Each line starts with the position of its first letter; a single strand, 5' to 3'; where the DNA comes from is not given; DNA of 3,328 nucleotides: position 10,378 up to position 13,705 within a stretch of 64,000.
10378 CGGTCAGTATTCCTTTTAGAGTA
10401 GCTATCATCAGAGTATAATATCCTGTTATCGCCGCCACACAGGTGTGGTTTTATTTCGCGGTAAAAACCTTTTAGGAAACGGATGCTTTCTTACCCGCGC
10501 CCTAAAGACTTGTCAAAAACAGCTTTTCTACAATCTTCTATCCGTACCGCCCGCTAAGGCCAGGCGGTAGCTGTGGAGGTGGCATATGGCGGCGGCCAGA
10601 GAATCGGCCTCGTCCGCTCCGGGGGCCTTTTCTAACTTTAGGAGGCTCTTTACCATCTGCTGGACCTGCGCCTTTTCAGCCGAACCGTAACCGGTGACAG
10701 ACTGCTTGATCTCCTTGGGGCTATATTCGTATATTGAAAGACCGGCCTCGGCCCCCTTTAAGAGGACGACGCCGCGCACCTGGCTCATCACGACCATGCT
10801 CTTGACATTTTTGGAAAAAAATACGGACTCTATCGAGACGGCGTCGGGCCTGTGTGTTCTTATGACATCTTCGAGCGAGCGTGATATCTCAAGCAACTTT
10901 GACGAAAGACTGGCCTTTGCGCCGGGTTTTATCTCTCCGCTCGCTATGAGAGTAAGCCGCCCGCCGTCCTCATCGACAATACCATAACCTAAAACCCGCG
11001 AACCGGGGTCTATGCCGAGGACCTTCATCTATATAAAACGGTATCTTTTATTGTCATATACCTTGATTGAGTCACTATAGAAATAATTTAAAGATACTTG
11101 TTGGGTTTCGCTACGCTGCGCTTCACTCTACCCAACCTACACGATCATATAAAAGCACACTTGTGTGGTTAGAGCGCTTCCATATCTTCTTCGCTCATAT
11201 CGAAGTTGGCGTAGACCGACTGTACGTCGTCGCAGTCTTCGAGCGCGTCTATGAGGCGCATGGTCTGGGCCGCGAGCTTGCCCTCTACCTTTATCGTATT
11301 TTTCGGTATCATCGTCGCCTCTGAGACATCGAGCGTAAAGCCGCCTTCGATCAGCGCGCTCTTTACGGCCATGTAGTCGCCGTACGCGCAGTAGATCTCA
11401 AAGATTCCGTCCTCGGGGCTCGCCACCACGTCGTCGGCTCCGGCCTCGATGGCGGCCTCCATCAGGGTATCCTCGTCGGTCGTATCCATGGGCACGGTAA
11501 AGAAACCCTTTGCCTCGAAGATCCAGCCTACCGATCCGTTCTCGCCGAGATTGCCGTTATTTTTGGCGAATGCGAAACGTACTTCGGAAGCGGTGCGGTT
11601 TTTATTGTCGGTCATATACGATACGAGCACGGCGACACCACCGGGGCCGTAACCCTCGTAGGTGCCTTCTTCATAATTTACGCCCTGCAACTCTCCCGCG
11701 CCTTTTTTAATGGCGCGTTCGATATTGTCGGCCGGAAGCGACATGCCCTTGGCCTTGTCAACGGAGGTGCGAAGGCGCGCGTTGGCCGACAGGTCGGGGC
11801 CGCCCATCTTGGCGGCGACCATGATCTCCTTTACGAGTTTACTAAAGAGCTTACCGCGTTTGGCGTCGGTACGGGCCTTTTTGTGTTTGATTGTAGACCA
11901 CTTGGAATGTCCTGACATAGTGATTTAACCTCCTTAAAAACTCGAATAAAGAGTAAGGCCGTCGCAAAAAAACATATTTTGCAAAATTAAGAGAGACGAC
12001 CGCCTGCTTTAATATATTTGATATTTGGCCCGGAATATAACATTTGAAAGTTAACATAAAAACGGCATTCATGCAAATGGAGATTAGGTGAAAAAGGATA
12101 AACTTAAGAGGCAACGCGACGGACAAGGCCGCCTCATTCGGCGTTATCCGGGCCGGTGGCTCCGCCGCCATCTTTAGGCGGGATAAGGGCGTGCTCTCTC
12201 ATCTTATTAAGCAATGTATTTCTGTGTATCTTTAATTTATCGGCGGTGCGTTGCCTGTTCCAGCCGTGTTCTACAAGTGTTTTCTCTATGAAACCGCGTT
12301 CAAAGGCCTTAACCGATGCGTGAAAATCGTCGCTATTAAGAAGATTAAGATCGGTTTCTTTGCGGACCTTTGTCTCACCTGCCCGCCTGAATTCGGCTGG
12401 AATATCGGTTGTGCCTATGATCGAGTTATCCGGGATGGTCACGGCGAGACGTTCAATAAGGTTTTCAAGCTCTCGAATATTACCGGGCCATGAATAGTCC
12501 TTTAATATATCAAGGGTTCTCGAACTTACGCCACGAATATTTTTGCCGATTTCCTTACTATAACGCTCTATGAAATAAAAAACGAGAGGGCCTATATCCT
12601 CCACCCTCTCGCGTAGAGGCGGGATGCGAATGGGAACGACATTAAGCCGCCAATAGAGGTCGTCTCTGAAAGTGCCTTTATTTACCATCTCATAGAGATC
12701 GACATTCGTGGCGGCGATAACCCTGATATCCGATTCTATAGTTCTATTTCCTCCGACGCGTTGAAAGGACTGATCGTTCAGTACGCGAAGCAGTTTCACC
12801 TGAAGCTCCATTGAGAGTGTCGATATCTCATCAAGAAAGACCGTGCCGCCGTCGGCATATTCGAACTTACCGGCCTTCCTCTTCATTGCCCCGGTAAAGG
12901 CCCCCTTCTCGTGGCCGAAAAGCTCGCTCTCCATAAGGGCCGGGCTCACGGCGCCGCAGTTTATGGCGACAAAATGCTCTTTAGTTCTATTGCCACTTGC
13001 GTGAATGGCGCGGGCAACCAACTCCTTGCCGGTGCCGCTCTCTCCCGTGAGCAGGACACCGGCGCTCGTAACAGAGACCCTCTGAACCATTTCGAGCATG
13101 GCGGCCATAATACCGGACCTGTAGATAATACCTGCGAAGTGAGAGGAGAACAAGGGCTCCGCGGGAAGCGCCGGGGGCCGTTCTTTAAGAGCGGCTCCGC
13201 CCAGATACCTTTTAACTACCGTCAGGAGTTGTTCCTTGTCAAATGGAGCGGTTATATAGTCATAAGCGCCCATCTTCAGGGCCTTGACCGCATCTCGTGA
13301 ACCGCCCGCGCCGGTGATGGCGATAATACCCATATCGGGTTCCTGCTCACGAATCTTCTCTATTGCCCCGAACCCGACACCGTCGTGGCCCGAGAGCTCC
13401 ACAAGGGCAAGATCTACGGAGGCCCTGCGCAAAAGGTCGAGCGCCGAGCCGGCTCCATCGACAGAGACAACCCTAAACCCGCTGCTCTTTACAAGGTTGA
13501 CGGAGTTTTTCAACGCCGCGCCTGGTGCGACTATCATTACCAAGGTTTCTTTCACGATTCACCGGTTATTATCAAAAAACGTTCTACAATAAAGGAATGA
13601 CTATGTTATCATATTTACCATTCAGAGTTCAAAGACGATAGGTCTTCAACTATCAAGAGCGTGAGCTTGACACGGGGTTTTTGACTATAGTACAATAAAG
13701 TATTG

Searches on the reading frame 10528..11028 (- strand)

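Call 22: search_protein_families(library=pfam, proteins=[window:10528-11028:-], max_evalue=0.001)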
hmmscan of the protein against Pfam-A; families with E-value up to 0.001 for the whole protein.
window:10528-11028:- (166 aa): 1 family
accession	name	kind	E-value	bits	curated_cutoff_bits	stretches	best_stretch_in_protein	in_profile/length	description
PF02075.23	RuvC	-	2.4e-49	167.5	22.2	1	3-150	1-148/148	Crossover junction endodeoxyribonuclease RuvC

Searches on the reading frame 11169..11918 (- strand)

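Call 22: search_protein_families(library=pfam, proteins=[window:11169-11918:-], max_evalue=0.001)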
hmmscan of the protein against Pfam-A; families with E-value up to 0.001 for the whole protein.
window:11169-11918:- (249 aa): 2 families
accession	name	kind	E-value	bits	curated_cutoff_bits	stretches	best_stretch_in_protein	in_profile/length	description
PF01709.26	Transcrip_reg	-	1e-58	198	27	1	82-239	1-160/160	TACO1/YebC second and third domain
PF20772.2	TACO1_YebC_N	-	1.4e-32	112.4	36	1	5-76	1-73/73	TACO1/YebC protein N-terminal domain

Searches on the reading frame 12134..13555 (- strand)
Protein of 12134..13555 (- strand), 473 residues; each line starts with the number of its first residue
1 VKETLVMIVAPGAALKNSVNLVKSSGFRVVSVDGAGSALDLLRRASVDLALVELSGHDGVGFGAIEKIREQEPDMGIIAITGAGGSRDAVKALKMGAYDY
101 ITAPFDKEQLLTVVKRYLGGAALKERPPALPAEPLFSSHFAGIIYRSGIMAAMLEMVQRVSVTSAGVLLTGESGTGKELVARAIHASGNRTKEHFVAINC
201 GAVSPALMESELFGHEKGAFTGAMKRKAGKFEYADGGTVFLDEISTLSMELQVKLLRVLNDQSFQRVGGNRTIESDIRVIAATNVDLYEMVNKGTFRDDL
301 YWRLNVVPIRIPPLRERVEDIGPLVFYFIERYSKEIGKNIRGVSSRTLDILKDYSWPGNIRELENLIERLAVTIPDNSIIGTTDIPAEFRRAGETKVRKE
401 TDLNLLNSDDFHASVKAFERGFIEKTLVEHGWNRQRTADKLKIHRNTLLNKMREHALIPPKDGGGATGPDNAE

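Call 22: search_protein_families(library=pfam, proteins=[window:12134-13555:-], max_evalue=0.001)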
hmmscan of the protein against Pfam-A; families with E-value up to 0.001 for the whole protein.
window:12134-13555:- (473 aa): 10 families
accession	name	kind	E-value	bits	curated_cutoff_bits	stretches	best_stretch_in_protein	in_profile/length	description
PF00158.32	Sigma54_activat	-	1.1e-68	230.7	20.2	1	144-309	2-167/168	Sigma-54 interaction domain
PF25601.1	AAA_lid_14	-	1.2e-23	83.1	27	1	315-398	1-83/87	AAA+ ATPase lid domain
PF14532.12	Sigma54_activ_2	-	5.1e-17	62.9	25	1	147-314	4-138/138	Sigma-54 interaction domain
PF00072.30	Response_reg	-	3.3e-15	56.7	30.2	1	16-114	12-110/111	Response regulator receiver domain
PF02954.25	HTH_8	-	3.1e-10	40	22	1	415-454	2-41/42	Bacterial regulatory protein, Fis family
PF07728.20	AAA_5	-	7e-09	36.3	22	1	166-285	1-123/139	AAA domain (dynein-related subfamily)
PF13556.12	HTH_30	-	5.4e-06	26.5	27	1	426-453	7-34/59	PucR C-terminal helix-turn-helix domain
PF00004.35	AAA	-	1e-05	26.4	21.2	1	167-285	1-110/131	ATPase family associated with various cellular activities (AAA)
PF20161.5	VpsR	-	6.1e-05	23.2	23.7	1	9-114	14-120/121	VpsR domain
PF07724.20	AAA_2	-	6.2e-05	23.5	27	1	167-292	6-132/166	AAA domain (Cdc48 subfamily)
